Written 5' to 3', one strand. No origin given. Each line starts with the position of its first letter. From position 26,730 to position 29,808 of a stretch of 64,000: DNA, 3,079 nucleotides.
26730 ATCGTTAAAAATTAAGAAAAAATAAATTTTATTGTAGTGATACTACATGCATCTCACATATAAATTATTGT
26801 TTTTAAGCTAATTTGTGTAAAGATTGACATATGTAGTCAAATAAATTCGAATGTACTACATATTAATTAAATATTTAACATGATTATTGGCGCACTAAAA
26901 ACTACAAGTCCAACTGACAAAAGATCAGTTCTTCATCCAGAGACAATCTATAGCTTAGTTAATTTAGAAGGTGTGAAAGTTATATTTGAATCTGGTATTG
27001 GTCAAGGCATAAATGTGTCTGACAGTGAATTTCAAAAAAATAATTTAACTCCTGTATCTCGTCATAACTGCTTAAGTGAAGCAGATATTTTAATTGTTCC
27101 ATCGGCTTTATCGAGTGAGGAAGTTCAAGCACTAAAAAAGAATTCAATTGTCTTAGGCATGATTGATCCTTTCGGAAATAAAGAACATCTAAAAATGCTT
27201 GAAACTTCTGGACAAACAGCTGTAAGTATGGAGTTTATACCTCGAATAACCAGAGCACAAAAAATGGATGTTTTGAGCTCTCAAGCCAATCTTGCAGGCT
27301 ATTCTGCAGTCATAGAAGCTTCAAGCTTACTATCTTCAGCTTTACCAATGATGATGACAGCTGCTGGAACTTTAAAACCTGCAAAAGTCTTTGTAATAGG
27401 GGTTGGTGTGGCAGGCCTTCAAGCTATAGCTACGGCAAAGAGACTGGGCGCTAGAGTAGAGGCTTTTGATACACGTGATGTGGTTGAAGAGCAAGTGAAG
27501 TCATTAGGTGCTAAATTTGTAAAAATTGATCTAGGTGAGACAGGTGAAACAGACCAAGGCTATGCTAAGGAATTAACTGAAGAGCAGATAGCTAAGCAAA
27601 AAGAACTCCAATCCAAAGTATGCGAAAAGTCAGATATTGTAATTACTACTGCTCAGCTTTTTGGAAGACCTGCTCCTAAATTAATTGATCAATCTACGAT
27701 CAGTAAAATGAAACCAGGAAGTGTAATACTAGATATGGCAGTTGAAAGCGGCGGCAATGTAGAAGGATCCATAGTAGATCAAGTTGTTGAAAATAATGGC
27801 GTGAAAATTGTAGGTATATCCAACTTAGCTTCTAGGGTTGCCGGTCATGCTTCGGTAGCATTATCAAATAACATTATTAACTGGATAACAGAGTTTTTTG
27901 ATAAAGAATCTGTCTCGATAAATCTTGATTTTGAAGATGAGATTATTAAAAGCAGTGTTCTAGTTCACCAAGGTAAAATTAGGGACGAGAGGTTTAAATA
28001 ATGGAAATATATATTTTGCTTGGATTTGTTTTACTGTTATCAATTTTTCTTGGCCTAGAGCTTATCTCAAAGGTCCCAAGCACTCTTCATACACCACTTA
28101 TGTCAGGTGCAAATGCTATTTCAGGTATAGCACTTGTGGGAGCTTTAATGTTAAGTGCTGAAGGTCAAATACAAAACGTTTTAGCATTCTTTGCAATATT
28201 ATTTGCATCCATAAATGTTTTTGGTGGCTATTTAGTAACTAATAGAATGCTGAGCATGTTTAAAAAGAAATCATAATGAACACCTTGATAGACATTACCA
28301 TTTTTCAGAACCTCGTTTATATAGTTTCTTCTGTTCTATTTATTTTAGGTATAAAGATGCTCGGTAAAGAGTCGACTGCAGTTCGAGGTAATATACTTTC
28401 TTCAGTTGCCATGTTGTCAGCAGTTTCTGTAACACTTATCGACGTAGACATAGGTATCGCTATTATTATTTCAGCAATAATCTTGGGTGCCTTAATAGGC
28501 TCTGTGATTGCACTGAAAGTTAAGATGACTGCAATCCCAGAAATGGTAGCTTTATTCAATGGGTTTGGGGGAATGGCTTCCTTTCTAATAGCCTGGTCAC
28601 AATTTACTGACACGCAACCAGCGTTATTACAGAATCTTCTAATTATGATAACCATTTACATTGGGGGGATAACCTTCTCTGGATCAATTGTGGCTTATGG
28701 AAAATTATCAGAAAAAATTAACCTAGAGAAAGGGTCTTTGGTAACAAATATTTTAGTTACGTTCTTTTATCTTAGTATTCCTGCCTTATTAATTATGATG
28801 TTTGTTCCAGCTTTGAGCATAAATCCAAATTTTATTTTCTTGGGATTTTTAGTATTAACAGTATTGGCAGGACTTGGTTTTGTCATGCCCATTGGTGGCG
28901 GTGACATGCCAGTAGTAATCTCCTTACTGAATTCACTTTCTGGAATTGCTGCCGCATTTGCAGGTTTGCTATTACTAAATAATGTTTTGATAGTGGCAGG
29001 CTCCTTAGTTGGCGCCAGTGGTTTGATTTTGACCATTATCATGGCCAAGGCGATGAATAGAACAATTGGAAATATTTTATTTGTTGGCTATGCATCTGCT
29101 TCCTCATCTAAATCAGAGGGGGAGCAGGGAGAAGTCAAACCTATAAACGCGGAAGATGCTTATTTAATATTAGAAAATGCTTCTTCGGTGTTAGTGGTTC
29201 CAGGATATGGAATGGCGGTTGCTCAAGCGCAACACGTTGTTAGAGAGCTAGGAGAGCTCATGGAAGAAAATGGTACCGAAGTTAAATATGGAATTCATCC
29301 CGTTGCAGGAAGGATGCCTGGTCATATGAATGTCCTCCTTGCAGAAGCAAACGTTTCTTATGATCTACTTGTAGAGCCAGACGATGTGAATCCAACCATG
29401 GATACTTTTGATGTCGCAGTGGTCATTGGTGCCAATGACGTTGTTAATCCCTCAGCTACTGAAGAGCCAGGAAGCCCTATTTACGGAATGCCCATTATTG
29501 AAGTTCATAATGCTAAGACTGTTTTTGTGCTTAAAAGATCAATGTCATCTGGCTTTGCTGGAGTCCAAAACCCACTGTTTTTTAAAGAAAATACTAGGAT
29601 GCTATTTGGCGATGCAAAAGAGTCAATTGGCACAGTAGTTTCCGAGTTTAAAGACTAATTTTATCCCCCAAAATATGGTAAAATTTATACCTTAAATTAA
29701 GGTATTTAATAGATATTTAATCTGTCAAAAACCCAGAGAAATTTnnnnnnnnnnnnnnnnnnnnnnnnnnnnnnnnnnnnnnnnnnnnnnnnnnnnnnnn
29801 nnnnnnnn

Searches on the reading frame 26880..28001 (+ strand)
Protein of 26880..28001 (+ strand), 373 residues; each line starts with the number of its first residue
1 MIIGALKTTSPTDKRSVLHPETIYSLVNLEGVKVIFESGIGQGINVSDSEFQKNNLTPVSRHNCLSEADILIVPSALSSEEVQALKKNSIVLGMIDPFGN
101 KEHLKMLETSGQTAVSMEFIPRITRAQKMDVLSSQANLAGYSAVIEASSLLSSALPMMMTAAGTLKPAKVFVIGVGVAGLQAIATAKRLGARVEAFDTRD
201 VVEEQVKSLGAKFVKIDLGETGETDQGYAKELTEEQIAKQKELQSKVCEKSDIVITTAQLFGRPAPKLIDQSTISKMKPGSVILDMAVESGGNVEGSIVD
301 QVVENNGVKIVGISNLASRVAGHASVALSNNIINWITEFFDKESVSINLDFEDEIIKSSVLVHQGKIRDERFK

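Call 57: search_protein_families(library=ncbifam, proteins=[window:26880-28001:+], max_evalue=1e-20)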
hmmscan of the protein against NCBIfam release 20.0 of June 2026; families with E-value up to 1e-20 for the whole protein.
window:26880-28001:+ (373 aa): 3 families
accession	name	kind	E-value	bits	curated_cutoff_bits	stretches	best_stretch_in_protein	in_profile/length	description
NF006942.0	PRK09424.1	equivalog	1.1e-105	354.2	383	1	1-367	1-366/510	Re/Si-specific NAD(P)(+) transhydrogenase subunit alpha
TIGR00561.1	pntA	equivalog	2e-86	290.7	444.4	1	13-367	12-365/511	Re/Si-specific NAD(P)(+) transhydrogenase subunit alpha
TIGR00518.1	alaDH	equivalog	8.7e-29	100.6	391.85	1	1-371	1-353/370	alanine dehydrogenase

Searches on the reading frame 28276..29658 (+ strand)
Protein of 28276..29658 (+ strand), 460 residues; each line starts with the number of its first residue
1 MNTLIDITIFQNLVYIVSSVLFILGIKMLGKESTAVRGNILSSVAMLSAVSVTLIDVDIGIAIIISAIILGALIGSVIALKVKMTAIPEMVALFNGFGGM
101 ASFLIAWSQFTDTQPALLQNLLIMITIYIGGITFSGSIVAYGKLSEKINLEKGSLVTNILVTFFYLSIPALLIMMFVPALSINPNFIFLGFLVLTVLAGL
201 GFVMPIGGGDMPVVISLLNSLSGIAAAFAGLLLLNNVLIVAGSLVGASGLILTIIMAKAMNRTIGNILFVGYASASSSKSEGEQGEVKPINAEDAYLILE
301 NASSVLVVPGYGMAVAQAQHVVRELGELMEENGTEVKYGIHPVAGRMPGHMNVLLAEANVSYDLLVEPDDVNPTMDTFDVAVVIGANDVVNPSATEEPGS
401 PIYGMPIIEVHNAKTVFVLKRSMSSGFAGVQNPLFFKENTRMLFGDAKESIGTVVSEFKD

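Call 57: search_protein_families(library=ncbifam, proteins=[window:28276-29658:+], max_evalue=1e-20)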
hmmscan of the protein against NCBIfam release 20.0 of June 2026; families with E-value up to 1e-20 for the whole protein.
window:28276-29658:+ (460 aa): 1 family
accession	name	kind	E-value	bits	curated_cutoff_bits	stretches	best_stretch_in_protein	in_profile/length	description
NF006974.0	PRK09444.1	equivalog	2.2e-132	442.6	689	1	14-456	9-458/460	Re/Si-specific NAD(P)(+) transhydrogenase subunit beta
